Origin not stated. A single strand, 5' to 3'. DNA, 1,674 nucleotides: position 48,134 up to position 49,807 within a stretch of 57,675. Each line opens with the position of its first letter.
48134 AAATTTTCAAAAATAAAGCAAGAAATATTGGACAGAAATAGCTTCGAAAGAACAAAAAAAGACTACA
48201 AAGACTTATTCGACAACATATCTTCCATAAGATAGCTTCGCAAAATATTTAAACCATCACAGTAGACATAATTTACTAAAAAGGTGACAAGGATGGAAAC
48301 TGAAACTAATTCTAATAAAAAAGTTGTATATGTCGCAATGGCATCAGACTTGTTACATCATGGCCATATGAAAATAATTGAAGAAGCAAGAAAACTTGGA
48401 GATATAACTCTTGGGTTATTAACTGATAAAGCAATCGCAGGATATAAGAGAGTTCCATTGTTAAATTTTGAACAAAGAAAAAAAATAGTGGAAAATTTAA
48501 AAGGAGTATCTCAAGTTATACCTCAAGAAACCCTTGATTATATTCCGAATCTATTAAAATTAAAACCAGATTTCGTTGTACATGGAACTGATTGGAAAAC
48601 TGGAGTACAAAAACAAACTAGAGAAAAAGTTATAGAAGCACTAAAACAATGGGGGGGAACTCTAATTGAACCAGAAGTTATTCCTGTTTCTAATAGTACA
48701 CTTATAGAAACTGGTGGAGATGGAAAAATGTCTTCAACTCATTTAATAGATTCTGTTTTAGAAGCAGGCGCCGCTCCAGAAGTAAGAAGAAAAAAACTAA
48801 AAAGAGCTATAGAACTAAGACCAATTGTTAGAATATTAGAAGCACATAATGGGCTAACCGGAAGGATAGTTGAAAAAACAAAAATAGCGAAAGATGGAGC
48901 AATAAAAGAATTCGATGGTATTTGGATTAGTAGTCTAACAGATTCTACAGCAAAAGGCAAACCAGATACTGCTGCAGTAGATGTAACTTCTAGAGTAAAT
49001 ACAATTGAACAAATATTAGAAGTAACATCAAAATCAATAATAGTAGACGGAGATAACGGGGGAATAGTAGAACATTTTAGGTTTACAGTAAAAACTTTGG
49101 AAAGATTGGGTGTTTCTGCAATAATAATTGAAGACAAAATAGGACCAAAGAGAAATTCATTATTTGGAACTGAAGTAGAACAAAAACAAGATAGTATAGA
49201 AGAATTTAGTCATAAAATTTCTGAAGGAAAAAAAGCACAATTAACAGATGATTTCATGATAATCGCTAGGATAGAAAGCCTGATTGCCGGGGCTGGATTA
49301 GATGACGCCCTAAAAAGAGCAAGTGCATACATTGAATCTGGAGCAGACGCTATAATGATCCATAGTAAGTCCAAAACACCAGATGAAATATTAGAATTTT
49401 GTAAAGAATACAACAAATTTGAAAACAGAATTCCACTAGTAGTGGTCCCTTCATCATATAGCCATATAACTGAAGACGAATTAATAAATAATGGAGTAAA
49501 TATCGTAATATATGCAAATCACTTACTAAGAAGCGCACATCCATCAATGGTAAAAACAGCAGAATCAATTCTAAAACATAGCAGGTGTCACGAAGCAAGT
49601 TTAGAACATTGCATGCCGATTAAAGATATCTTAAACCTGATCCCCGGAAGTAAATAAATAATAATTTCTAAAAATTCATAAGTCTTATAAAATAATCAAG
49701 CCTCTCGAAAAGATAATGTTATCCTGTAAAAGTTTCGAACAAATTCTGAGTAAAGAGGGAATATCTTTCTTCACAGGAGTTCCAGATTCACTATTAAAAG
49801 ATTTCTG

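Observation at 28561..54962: AglB N-glycosylation locus with built-in phosphonate biosynthesis: candidate phosphono-N-glycan system in a DPANN archaeon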

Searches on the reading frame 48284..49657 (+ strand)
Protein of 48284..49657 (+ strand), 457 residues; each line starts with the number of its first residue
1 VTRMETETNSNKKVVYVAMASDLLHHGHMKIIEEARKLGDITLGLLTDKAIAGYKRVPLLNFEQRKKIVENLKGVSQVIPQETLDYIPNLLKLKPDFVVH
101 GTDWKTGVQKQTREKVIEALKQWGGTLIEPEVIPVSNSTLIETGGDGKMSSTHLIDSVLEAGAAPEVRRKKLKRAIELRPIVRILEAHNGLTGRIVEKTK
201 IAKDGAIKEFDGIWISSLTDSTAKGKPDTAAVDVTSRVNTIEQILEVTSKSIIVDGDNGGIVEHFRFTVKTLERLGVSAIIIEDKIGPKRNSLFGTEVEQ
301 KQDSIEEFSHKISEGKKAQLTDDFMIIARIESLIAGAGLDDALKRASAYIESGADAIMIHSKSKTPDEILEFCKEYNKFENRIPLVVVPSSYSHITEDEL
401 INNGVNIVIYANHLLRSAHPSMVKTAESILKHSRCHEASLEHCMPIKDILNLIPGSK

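Call 4: search_protein_families(library=pfam, proteins=[window:48284-49657:+], max_evalue=0.001)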
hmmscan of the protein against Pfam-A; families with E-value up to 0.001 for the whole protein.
window:48284-49657:+ (457 aa): 2 families
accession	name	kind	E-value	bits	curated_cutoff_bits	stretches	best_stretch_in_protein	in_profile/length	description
PF13714.12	PEP_mutase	-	3.5e-54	184.4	31.5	1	181-430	10-240/240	Phosphoenolpyruvate phosphomutase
PF01467.32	CTP_transf_like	-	2.3e-12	47.7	21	1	22-114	7-100/133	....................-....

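Call 7: search_protein_families(library=ncbifam, proteins=[window:48284-49657:+], max_evalue=0.001)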
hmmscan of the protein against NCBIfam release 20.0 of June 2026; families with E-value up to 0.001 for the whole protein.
window:48284-49657:+ (457 aa): 11 families
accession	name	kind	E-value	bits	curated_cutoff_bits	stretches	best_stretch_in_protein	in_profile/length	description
TIGR02320.1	PEP_mutase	equivalog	1.5e-118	395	319.55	1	172-456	1-283/284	phosphoenolpyruvate mutase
TIGR02321.1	Pphn_pyruv_hyd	equivalog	1.6e-46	158.7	374.4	1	170-438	5-262/290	phosphonopyruvate hydrolase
TIGR02317.1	prpB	equivalog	1.9e-29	102.8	354.4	1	169-441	2-258/285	methylisocitrate lyase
NF008455.0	PRK11320.1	equivalog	7.7e-21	74.6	353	1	221-432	52-253/295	methylisocitrate lyase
TIGR02199.1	rfaE_dom_II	equivalog_domain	2.5e-14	53.3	181.5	1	7-128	6-125/144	D-glycero-beta-D-manno-heptose 1-phosphate adenylyltransferase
TIGR02319.1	CPEP_Pphonmut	equivalog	1.3e-13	50.9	420.05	1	217-410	45-232/294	carboxyvinyl-carboxyphosphonate phosphorylmutase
TIGR01518.1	g3p_cytidyltrns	equivalog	5.4e-11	42.7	165.4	1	17-107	3-95/125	glycerol-3-phosphate cytidylyltransferase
TIGR00125.1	cyt_tran_rel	domain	1.8e-10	40.8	27.7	1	15-75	2-62/65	adenylyltransferase/cytidyltransferase family protein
NF008454.0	PRK11316.1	equivalog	5.3e-08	31.9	521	1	7-106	335-437/475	bifunctional D-glycero-beta-D-manno-heptose-7-phosphate kinase/D-glycero-beta-D-manno-heptose 1-phosphate adenylyltransferase HldE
NF001985.0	PRK00777.1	subfamily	2.3e-07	31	104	1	20-71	12-64/157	pantetheine-phosphate adenylyltransferase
TIGR01768.1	GGGP-family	subfamily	4e-05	23.2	113.25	0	344-398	18-71/224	geranylgeranylglyceryl phosphate synthase family protein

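Call 11: find_encoding_contigs(protein=window:48284-49657:+, flank=10000, max_places=6)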
Protein window:48284-49657:+ (457 aa): no gene with exactly this product is on record in the collection.

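Call 12: find_homologous_proteins(query=window:48284-49657:+, max_evalue=1e-20)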
Query window:48284-49657:+ (457 aa): 8000 proteins with E <= 1e-20 among 8000 candidates; the best 120 are listed.
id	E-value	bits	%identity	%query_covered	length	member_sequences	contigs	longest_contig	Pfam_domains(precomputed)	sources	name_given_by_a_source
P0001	4.3e-274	927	93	99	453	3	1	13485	PF13714.13,PF01467.33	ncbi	-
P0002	9.3e-265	896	88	99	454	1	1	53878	PF13714.13,PF01467.33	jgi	jgi:phosphoenolpyruvate phosphomutase / 2-hydroxyethylphosphonate cytidylyltransferase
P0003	2.9e-233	792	78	99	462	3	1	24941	PF13714.13,PF01467.33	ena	-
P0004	1.9e-228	777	76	98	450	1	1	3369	PF13714.13,PF01467.33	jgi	-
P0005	2.9e-226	769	75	99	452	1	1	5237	PF13714.13,PF01467.33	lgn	-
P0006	1.7e-208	711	67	98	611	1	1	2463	PF13714.13,PF01467.33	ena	-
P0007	7.9e-206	702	72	97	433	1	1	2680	PF13714.13,PF01467.33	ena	-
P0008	2.0e-205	701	72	97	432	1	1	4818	PF13714.13,PF01467.33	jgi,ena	-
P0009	2.5e-205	700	72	97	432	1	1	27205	PF13714.13,PF01467.33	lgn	-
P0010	6.3e-205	699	71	97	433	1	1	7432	PF13714.13,PF01467.33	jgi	jgi:phosphoenolpyruvate phosphomutase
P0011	7.9e-205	699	71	97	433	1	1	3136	PF13714.13,PF01467.33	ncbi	-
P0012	1.1e-204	698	71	97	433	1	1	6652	PF13714.13,PF01467.33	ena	-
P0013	4.1e-202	690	70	97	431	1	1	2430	PF13714.13,PF01467.33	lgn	-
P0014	4.5e-202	690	70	97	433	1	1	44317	PF13714.13,PF01467.33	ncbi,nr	ncbi:phosphoenolpyruvate mutase [archaeon AH-315-M20]|nr:phosphoenolpyruvate mutase [archaeon AH-315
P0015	9.4e-200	682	70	97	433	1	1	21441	PF13714.13,PF01467.33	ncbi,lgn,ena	-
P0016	9.8e-200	682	69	97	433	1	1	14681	PF13714.13,PF01467.33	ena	-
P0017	1.3e-199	681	70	97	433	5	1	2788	PF13714.13,PF01467.33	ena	-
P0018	2.5e-199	681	70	97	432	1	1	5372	PF13714.13,PF01467.33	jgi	jgi:phosphoenolpyruvate phosphomutase / 2-hydroxyethylphosphonate cytidylyltransferase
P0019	9.4e-199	679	69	97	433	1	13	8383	PF13714.13,PF01467.33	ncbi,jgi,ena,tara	tara:strand:- start:628 stop:1929 length:1302 start_codon:yes stop_codon:yes gene_type:complete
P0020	1.2e-198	678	69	97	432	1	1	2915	PF13714.13,PF01467.33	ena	-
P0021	2.7e-198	677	69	97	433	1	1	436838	PF13714.13,PF01467.33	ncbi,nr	ncbi:phosphoenolpyruvate mutase [Candidatus Woesearchaeota archaeon]|nr:phosphoenolpyruvate mutase [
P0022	3.2e-198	677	69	97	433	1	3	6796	PF13714.13,PF01467.33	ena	-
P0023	6.8e-198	676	70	97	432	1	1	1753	PF13714.13,PF01467.33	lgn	-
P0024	8.1e-198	676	69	97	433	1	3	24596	PF13714.13,PF01467.33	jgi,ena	-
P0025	1.9e-197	674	68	97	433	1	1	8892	PF13714.13,PF01467.33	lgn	-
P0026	2.0e-197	674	69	97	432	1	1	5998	PF13714.13,PF01467.33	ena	-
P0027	4.7e-197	673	68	97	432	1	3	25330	PF13714.13,PF01467.33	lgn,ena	-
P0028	1.1e-196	672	71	97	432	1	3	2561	PF13714.13,PF01467.33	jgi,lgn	-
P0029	1.2e-196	672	68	97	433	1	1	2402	PF13714.13,PF01467.33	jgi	jgi:phosphoenolpyruvate mutase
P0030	1.1e-195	669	69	97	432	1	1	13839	PF13714.13,PF01467.33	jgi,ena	-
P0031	1.7e-195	668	69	97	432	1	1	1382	PF13714.13,PF01467.33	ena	-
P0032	3.0e-195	667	69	97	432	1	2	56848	PF13714.13,PF01467.33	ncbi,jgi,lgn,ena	-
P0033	1.0e-194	665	69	97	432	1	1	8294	PF13714.13,PF01467.33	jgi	jgi:phosphoenolpyruvate phosphomutase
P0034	5.5e-194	663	66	97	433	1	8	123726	PF13714.13,PF01467.33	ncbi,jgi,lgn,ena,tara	jgi:phosphoenolpyruvate phosphomutase|tara:strand:+ start:1410 stop:2711 length:1302 start_codon:yes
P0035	7.1e-194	663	68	97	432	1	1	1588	PF13714.13,PF01467.33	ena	-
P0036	9.9e-194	662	67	97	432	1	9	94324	PF13714.13,PF01467.33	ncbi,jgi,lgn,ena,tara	tara:strand:- start:3763 stop:5061 length:1299 start_codon:yes stop_codon:yes gene_type:complete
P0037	1.8e-193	661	69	97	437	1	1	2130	PF13714.13,PF01467.33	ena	-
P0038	1.9e-193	661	68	96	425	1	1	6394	PF13714.13,PF01467.33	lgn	-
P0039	2.1e-193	661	68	97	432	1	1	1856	PF13714.13,PF01467.33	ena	-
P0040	3.6e-193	660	68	97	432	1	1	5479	PF13714.13,PF01467.33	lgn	-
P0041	4.6e-193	660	69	97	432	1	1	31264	PF13714.13,PF01467.33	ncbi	-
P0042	5.2e-193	660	67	97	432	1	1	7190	PF13714.13,PF01467.33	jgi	-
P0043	1.2e-192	659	67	98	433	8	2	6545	PF13714.13,PF01467.33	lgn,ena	-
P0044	1.2e-192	659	68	96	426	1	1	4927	PF13714.13,PF01467.33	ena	-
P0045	1.5e-192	658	68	97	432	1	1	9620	PF13714.13,PF01467.33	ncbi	-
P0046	2.1e-192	658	68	97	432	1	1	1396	PF13714.13,PF01467.33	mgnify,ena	mgnify:FL=1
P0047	2.2e-192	658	66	97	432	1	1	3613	PF13714.13,PF01467.33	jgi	-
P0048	2.9e-192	657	69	97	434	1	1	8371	PF13714.13,PF01467.33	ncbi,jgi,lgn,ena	-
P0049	3.0e-192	657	68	97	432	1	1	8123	PF13714.13,PF01467.33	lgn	-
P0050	3.1e-192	657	67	97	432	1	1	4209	PF13714.13,PF01467.33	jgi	-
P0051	5.2e-192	656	67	97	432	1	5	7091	PF13714.13,PF01467.33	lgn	-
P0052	6.7e-192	656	68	97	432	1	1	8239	PF13714.13,PF01467.33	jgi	-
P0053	9.1e-192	656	67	97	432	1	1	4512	PF13714.13,PF01467.33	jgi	-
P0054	9.2e-192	656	68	97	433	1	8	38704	PF13714.13,PF01467.33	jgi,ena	-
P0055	1.0e-191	656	67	98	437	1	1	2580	PF13714.13,PF01467.33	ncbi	-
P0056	1.9e-191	655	67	97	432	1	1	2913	PF13714.13,PF01467.33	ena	-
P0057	2.7e-191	654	66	97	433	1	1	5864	PF13714.13,PF01467.33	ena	-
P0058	3.1e-191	654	68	97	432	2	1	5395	PF13714.13,PF01467.33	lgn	-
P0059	3.2e-191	654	67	96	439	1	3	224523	PF13714.13,PF01467.33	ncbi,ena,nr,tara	ncbi:phosphoenolpyruvate mutase [archaeon]|nr:phosphoenolpyruvate mutase [archaeon]|tara:strand:- st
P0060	3.6e-191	654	67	97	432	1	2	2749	PF13714.13,PF01467.33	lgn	-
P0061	4.0e-191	654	67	97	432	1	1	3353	PF13714.13,PF01467.33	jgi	jgi:phosphoenolpyruvate phosphomutase / 2-hydroxyethylphosphonate cytidylyltransferase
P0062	4.7e-191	653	68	97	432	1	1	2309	PF13714.13,PF01467.33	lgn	-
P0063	8.0e-191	653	67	97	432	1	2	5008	PF13714.13,PF01467.33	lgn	-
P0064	8.4e-191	652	65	97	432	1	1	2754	PF13714.13,PF01467.33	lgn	-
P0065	9.7e-191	652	67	97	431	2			PF13714.13,PF01467.33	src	-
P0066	1.2e-190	652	67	97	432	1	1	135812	PF13714.13,PF01467.33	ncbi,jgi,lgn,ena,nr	ncbi:MAG: phosphoenolpyruvate mutase [Nanoarchaeota archaeon]|nr:phosphoenolpyruvate mutase [Nanoarc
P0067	1.2e-190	652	65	97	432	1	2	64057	PF13714.13,PF01467.33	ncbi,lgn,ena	-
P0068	1.3e-190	652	65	97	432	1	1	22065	PF13714.13,PF01467.33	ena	-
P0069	1.4e-190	652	68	97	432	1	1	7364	PF13714.13,PF01467.33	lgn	-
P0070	1.9e-190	651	67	97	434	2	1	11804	PF13714.13,PF01467.33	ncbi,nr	ncbi:MAG: phosphoenolpyruvate mutase [Nanohaloarchaea archaeon]|nr:phosphoenolpyruvate mutase [Candi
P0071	1.9e-190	651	66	99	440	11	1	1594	PF13714.13,PF01467.33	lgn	-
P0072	2.5e-190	651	67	97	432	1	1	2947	PF13714.13,PF01467.33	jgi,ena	-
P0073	3.2e-190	651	67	97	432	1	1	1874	PF13714.13,PF01467.33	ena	-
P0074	3.6e-190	650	66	97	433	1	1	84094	PF13714.13,PF01467.33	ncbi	-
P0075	4.7e-190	650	68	97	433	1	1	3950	PF13714.13,PF01467.33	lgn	-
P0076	5.9e-190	650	67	97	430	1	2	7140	PF13714.13,PF01467.33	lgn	-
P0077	6.3e-190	650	67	97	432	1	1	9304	PF13714.13,PF01467.33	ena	-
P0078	6.9e-190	649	68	98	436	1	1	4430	PF13714.13,PF01467.33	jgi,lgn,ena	-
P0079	7.2e-190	649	67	97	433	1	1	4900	PF13714.13,PF01467.33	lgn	-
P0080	7.5e-190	649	67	97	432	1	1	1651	PF13714.13,PF01467.33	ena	-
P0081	8.0e-190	649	68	97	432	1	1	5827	PF13714.13,PF01467.33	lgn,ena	-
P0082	9.3e-190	649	66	97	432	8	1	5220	PF13714.13,PF01467.33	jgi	-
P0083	1.5e-189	648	67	97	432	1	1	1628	PF13714.13,PF01467.33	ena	-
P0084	2.9e-189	647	67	98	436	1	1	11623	PF13714.13,PF01467.33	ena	-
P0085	3.9e-189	647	65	97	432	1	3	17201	PF13714.13,PF01467.33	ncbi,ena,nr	ncbi:phosphoenolpyruvate mutase [Candidatus Woesearchaeota archaeon]|nr:phosphoenolpyruvate mutase [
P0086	4.0e-189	647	67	98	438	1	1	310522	PF13714.13,PF01467.33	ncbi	-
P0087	4.6e-189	647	66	97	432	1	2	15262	PF13714.13,PF01467.33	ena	-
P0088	4.7e-189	647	66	99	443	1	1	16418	PF13714.13,PF01467.33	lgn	-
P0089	8.0e-189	646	66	97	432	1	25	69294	PF13714.13,PF01467.33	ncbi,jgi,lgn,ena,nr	ncbi:phosphoenolpyruvate mutase [Candidatus Woesearchaeota archaeon]|nr:phosphoenolpyruvate mutase [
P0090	8.2e-189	646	66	97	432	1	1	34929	PF13714.13,PF01467.33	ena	-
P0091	2.0e-188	645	66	98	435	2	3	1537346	PF13714.13,PF01467.33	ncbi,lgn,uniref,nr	ncbi:MAG: phosphoenolpyruvate mutase [Minisyncoccus archaeiphilus]|uniref:phosphoenolpyruvate mutase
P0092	2.0e-188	645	66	97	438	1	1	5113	PF13714.13,PF01467.33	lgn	-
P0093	2.1e-188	645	66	97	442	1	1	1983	PF13714.13,PF01467.33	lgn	-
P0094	2.1e-188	645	64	97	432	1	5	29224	PF13714.13,PF01467.33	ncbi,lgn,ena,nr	ncbi:MAG: phosphoenolpyruvate mutase [Nanoarchaeota archaeon]|nr:phosphoenolpyruvate mutase [Nanoarc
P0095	2.9e-188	644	67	97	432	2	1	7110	PF13714.13,PF01467.33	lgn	-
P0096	3.2e-188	644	65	97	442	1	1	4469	PF13714.13,PF01467.33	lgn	-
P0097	3.3e-188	644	67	97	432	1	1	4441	PF13714.13,PF01467.33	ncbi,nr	ncbi:MAG: phosphoenolpyruvate mutase [Spirochaetes bacterium]|nr:phosphoenolpyruvate mutase [Spiroch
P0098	4.3e-188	644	67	97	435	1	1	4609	PF13714.13,PF01467.33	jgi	-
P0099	4.4e-188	644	67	97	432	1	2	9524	PF13714.13,PF01467.33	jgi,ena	-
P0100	5.5e-188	643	67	97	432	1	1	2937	PF13714.13,PF01467.33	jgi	-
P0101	5.9e-188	643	67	96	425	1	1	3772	PF13714.13,PF01467.33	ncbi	-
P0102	1.2e-187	642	67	97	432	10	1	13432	PF13714.13,PF01467.33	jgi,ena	-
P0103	1.2e-187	642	66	97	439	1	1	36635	PF13714.13,PF01467.33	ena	-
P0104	1.2e-187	642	67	97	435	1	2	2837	PF13714.13,PF01467.33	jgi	-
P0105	1.4e-187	642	67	97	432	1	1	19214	PF13714.13,PF01467.33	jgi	-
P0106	1.4e-187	642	66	99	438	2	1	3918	PF13714.13,PF01467.33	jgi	-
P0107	1.7e-187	642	66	96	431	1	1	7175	PF13714.13,PF01467.33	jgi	jgi:phosphoenolpyruvate phosphomutase / 2-hydroxyethylphosphonate cytidylyltransferase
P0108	1.8e-187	642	66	97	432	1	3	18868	PF13714.13,PF01467.33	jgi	-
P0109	1.9e-187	641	66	97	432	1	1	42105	PF13714.13,PF01467.33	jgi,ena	-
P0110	1.9e-187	641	66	97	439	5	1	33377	PF13714.13,PF01467.33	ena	-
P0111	2.1e-187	641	66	97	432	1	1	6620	PF13714.13,PF01467.33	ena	-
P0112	2.1e-187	641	67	97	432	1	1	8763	PF13714.13,PF01467.33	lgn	-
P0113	2.1e-187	641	64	98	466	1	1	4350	PF13714.13,PF01467.33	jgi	jgi:phosphoenolpyruvate mutase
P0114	2.4e-187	641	67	97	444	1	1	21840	PF13714.13,PF01467.33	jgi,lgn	-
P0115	2.5e-187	641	67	96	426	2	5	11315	PF13714.13,PF01467.33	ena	-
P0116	3.4e-187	641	66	96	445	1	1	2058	PF13714.13,PF01467.33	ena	-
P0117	3.5e-187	641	66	97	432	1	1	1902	PF13714.13,PF01467.33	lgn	-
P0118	3.8e-187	640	67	97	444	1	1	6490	PF13714.13,PF01467.33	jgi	-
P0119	4.0e-187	640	65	97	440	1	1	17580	PF13714.13,PF01467.33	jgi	jgi:phosphoenolpyruvate phosphomutase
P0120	4.1e-187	640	65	97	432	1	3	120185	PF13714.13,PF01467.33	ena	-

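Call 13: find_encoding_contigs(protein=P0002, flank=10000, max_places=3)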
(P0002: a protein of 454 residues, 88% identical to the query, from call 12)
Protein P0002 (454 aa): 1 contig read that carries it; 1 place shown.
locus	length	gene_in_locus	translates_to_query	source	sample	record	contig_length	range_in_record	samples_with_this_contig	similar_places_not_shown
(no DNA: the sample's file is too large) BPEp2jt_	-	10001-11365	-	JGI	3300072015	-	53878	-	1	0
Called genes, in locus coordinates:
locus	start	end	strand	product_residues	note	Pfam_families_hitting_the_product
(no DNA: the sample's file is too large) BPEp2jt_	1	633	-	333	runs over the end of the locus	PF04321:RmlD_sub_bind (weak), PF01073:3Beta_HSD, PF01370:Epimerase, PF07993:NAD_binding_4 (faint), PF16363:GDP_Man_Dehyd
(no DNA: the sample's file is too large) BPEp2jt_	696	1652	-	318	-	PF13524:Glyco_trans_1_2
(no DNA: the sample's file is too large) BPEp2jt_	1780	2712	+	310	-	PF13480:Acetyltransf_6, PF02388:FemAB (weak)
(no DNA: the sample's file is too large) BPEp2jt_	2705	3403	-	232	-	PF02353:CMAS (weak), PF01209:Ubie_methyltran, PF05175:MTS, PF13489:Methyltransf_23, PF13847:Methyltransf_31, PF08241:Methyltransf_11, PF08242:Methyltransf_12, PF13649:Methyltransf_25, +2 more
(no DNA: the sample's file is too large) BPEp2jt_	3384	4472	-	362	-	PF00535:Glycos_transf_2, PF13641:Glyco_tranf_2_3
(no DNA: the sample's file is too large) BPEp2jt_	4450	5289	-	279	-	PF01522:Polysacc_deac_1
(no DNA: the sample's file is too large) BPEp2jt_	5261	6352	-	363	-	PF00534:Glycos_transf_1, PF13692:Glyco_trans_1_4, PF20706:GT4-conflict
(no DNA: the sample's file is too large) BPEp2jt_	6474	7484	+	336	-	PF01370:Epimerase, PF04321:RmlD_sub_bind, PF16363:GDP_Man_Dehyd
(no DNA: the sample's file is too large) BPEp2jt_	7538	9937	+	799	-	PF13439:Glyco_transf_4, PF00534:Glycos_transf_1, PF13524:Glyco_trans_1_2 (weak), PF13692:Glyco_trans_1_4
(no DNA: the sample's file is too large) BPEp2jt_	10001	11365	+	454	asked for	PF01467:CTP_transf_like, PF13714:PEP_mutase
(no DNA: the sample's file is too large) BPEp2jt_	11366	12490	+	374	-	PF02776:TPP_enzyme_N, PF02775:TPP_enzyme_C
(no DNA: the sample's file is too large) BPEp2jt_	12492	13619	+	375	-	PF00465:Fe-ADH, PF13685:Fe-ADH_2, PF25137:ADH_Fe_C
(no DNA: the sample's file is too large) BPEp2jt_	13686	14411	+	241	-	PF05401:NodS, PF03848:TehB (weak), PF02353:CMAS, PF13489:Methyltransf_23, PF13847:Methyltransf_31, PF08241:Methyltransf_11, PF08242:Methyltransf_12, PF13649:Methyltransf_25, +2 more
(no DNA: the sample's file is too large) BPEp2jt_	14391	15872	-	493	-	PF01943:Polysacc_synt, PF13440:Polysacc_synt_3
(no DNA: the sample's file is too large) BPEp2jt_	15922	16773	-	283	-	PF01944:SpoIIM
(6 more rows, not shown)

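Call 14: find_encoding_contigs(protein=P0003, flank=10000, max_places=3)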
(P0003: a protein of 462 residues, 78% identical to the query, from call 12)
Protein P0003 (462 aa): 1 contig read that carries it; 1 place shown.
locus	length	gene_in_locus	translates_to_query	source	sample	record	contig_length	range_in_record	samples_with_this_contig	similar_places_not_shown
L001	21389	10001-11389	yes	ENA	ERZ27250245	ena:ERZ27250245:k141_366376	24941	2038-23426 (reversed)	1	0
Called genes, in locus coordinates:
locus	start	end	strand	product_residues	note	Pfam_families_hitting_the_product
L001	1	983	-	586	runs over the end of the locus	PF02543:Carbam_trans_N, PF16861:Carbam_trans_C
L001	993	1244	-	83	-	-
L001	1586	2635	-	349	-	PF00535:Glycos_transf_2, PF10111:Glyco_tranf_2_2 (weak), PF13641:Glyco_tranf_2_3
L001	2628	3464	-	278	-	PF01522:Polysacc_deac_1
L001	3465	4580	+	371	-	PF01075:Glyco_transf_9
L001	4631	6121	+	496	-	PF02310:B12-binding, PF04055:Radical_SAM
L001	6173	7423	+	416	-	PF13439:Glyco_transf_4, PF00534:Glycos_transf_1, PF13692:Glyco_trans_1_4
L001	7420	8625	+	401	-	-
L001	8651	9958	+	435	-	PF02310:B12-binding, PF04055:Radical_SAM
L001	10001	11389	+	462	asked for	PF01467:CTP_transf_like, PF13714:PEP_mutase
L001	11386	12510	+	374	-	PF02776:TPP_enzyme_N, PF02775:TPP_enzyme_C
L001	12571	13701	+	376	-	PF00465:Fe-ADH, PF13685:Fe-ADH_2, PF25137:ADH_Fe_C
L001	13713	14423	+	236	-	PF03848:TehB, PF05401:NodS, PF13489:Methyltransf_23, PF02353:CMAS, PF13847:Methyltransf_31, PF08241:Methyltransf_11, PF08242:Methyltransf_12, PF13649:Methyltransf_25, +2 more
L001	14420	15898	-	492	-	PF01943:Polysacc_synt, PF13440:Polysacc_synt_3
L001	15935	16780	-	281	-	PF01944:SpoIIM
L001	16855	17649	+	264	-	PF01008:IF-2B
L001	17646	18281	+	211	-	PF00702:Hydrolase, PF13419:HAD_2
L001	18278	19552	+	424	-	PF02788:RuBisCO_large_N, PF00016:RuBisCO_large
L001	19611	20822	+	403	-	-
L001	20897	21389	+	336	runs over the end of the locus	PF01594:AI-2E_transport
